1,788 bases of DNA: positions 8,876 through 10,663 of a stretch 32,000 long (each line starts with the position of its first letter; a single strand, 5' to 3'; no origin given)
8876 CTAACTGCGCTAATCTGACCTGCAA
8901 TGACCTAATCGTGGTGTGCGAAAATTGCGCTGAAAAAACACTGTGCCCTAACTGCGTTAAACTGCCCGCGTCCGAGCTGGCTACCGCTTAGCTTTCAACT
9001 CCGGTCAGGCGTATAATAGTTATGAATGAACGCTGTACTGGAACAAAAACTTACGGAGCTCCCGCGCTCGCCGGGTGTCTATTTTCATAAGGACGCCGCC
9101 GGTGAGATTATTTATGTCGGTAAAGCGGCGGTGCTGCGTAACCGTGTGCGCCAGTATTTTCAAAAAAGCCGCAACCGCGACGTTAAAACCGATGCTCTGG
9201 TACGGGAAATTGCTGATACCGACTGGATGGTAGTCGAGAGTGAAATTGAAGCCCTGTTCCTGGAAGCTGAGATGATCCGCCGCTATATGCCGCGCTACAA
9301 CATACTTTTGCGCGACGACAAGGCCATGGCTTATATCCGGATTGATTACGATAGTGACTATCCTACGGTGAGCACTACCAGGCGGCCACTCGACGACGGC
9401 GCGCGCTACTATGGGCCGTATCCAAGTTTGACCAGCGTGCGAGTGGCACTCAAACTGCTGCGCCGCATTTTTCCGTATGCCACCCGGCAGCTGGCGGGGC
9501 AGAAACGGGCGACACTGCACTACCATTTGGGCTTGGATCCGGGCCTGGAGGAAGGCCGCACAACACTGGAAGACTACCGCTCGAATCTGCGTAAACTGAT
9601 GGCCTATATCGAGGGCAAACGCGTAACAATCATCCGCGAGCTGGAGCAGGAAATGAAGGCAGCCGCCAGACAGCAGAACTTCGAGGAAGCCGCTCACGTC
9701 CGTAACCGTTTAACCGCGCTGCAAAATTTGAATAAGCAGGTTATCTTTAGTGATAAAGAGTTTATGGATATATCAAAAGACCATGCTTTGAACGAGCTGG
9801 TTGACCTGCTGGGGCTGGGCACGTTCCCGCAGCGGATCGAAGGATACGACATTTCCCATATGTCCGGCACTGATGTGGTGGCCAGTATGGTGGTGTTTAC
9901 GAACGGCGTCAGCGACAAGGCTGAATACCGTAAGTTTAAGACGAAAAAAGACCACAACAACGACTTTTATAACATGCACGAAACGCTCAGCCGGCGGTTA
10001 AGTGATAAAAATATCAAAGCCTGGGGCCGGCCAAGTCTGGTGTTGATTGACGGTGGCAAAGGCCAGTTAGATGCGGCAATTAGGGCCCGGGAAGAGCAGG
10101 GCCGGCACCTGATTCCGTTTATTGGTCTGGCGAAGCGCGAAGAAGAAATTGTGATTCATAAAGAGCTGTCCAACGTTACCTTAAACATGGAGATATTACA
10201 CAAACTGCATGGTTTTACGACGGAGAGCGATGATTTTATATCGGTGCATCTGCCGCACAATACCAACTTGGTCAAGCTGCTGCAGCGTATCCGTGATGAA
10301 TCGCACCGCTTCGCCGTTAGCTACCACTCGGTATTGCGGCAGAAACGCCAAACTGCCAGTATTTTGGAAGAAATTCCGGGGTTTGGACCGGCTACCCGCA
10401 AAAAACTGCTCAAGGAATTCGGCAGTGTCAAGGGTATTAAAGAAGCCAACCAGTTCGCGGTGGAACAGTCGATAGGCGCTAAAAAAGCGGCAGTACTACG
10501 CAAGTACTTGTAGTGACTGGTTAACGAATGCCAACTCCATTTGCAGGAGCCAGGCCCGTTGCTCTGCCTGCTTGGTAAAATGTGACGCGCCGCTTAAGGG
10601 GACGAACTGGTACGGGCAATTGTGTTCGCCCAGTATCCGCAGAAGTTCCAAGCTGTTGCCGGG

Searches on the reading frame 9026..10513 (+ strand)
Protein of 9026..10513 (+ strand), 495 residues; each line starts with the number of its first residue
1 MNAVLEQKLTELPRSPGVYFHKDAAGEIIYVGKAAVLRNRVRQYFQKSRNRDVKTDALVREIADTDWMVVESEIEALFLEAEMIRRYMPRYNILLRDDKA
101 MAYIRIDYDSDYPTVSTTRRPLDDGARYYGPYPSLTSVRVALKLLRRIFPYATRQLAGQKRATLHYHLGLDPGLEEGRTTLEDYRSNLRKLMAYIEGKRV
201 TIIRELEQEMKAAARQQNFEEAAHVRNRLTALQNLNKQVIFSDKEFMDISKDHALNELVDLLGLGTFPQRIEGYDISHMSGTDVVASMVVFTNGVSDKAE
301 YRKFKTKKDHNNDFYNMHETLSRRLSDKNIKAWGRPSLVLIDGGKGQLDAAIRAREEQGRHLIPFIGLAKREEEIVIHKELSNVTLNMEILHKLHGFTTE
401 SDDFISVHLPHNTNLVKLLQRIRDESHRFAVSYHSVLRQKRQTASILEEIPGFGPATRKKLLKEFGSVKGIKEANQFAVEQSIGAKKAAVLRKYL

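Call 6: search_protein_families(library=pfam, proteins=[window:9026-10513:+], max_evalue=0.001)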
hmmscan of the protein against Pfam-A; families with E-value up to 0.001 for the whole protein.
window:9026-10513:+ (495 aa): 3 families
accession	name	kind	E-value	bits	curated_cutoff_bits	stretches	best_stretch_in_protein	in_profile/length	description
PF08459.17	UvrC_RNaseH_dom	-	2.3e-44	151.5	22.3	1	261-431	3-159/159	UvrC RNAse H endonuclease domain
PF02151.25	UVR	-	1.6e-10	40.8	21.5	1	202-234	3-35/36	UvrB/uvrC motif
PF01541.30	GIY-YIG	-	2.2e-06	28.3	22.6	1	16-92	2-78/78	GIY-YIG catalytic domain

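Call 25: find_homologous_proteins(query=window:9026-10513:+, max_evalue=1e-20)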
Query window:9026-10513:+ (495 aa): 8000 proteins with E <= 1e-20 among 8000 candidates; the best 120 are listed.
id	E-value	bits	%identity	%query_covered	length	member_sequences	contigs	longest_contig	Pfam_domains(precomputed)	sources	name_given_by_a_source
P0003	0.0e+0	1099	100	100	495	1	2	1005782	PF27096.1,PF02151.26,PF01541.31,PF08459.18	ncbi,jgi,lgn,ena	-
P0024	8.0e-291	982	88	100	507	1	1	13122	PF27096.1,PF02151.26,PF08459.18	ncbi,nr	ncbi:MAG: putative excinuclease subunit domain protein [Candidatus Saccharibacteria bacterium]|nr:pu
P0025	3.9e-285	964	87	100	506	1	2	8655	PF27096.1,PF02151.26,PF01541.31,PF08459.18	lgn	-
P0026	2.5e-283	958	86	100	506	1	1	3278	PF27096.1,PF02151.26,PF01541.31,PF08459.18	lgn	-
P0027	5.1e-283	957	85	100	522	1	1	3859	PF27096.1,PF02151.26,PF01541.31,PF08459.18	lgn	-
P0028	1.3e-282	955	85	99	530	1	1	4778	PF27096.1,PF02151.26,PF01541.31,PF08459.18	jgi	jgi:excinuclease ABC subunit C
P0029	2.6e-282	954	86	99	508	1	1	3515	PF27096.1,PF02151.26,PF01541.31,PF08459.18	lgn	-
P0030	5.4e-282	953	86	100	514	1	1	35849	PF27096.1,PF02151.26,PF01541.31,PF08459.18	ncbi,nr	ncbi:MAG TPA: excinuclease ABC subunit UvrC [Candidatus Saccharimonadales bacterium]|nr:excinuclease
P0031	8.5e-282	953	86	100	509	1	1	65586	PF27096.1,PF02151.26,PF01541.31,PF08459.18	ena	-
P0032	2.2e-281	951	85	100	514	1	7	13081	PF27096.1,PF02151.26,PF01541.31,PF08459.18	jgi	jgi:excinuclease ABC subunit C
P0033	5.0e-281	950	87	99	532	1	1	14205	PF27096.1,PF14520.13,PF02151.26,PF01541.31,PF08459.18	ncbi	-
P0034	3.7e-277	937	83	100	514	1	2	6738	PF27096.1,PF02151.26,PF01541.31,PF08459.18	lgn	-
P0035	6.6e-277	937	83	100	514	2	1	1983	PF27096.1,PF02151.26,PF01541.31,PF08459.18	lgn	-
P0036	7.1e-277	937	85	99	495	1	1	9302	PF27096.1,PF02151.26,PF01541.31,PF08459.18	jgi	jgi:excinuclease ABC subunit C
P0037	1.9e-276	935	84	100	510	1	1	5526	PF27096.1,PF14520.13,PF02151.26,PF08459.18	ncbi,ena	-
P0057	1.1e-262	890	80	100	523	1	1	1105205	PF27096.1,PF14520.13,PF02151.26,PF01541.31,PF08459.18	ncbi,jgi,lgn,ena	ncbi:MAG TPA: excinuclease ABC subunit UvrC [Candidatus Saccharimonadales bacterium]|jgi:excinucleas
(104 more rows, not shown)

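Call 34: find_encoding_contigs(protein=P0031, flank=10000, max_places=1)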
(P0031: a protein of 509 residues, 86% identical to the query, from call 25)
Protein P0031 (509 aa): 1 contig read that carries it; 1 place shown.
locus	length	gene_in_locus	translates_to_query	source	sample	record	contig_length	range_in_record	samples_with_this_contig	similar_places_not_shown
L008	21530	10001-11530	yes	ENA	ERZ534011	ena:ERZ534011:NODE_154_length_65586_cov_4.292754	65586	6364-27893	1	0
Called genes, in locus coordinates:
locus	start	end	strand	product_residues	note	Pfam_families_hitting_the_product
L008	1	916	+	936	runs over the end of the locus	PF00005:ABC_tran (faint), PF02463:SMC_N (faint), PF03193:RsgA_GTPase (faint), PF13191:AAA_16 (faint), PF13304:AAA_21 (faint), PF13555:AAA_29 (faint), PF17760:UvrA_inter, PF17755:UvrA_DNA-bind, +2 more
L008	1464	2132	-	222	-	PF09335:VTT_dom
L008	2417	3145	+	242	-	PF01386:Ribosomal_L25p, PF14693:Ribosomal_TL5_C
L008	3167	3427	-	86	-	PF09860:DUF2087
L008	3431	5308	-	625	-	PF00005:ABC_tran, PF02463:SMC_N (faint), PF13304:AAA_21 (faint)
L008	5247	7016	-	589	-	PF00664:ABC_membrane, PF00005:ABC_tran, PF02463:SMC_N (weak)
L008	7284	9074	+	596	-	-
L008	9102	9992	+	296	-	PF17773:UPF0176_N, PF00581:Rhodanese, PF12368:Rhodanese_C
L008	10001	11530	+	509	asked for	PF01541:GIY-YIG (weak), PF27096:UvrC_M (weak), PF02151:UVR, PF08459:UvrC_RNaseH_dom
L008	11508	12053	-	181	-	PF00196:GerE, PF08281:Sigma70_r4_2 (faint), PF13384:HTH_23 (faint), PF00196:GerE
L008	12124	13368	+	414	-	PF05195:AMP_N, PF00557:Peptidase_M24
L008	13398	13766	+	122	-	PF04020:Phage_holin_4_2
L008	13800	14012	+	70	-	PF03840:SecG (weak)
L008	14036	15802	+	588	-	PF00496:SBP_bac_5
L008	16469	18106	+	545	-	PF01565:FAD_binding_4, PF02913:FAD-oxidase_C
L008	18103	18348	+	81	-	PF26604:CBU_0592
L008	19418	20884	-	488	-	PF00672:HAMP, PF00512:HisKA, PF02518:HATPase_c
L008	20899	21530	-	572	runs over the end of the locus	PF00496:SBP_bac_5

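Call 35: find_encoding_contigs(protein=P0057, flank=10000, max_places=1)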
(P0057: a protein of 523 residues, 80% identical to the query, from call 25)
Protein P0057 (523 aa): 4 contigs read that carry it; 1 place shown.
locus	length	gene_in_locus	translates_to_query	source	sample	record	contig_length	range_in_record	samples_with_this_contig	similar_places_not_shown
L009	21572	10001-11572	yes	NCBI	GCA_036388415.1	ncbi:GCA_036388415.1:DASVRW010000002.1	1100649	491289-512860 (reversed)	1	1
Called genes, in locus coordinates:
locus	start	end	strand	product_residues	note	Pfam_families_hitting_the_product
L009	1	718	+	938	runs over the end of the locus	PF00005:ABC_tran (faint), PF02463:SMC_N (faint), PF03193:RsgA_GTPase (faint), PF13191:AAA_16 (faint), PF13555:AAA_29 (faint), PF20703:nSTAND1 (faint), PF17760:UvrA_inter, PF17755:UvrA_DNA-bind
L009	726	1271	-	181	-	-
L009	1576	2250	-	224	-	PF09335:VTT_dom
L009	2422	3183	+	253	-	PF01386:Ribosomal_L25p, PF14693:Ribosomal_TL5_C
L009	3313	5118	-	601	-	PF00664:ABC_membrane, PF00005:ABC_tran, PF02463:SMC_N (weak)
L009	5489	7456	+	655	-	-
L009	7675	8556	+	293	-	PF17773:UPF0176_N, PF00581:Rhodanese, PF12368:Rhodanese_C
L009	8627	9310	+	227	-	PF00963:Cohesin (weak)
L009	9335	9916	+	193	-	-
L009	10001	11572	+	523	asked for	PF01541:GIY-YIG (weak), PF27096:UvrC_M (weak), PF02151:UVR, PF08459:UvrC_RNaseH_dom, PF14520:HHH_5 (weak)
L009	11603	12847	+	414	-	PF05195:AMP_N, PF00557:Peptidase_M24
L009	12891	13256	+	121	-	PF04020:Phage_holin_4_2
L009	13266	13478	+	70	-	PF03840:SecG (weak)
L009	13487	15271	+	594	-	PF00496:SBP_bac_5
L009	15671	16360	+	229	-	PF02698:DUF218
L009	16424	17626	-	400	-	-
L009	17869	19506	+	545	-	PF01565:FAD_binding_4, PF02913:FAD-oxidase_C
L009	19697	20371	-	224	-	PF14528:LAGLIDADG_3 (faint)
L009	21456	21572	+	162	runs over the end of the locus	PF15428:Imm26 (weak)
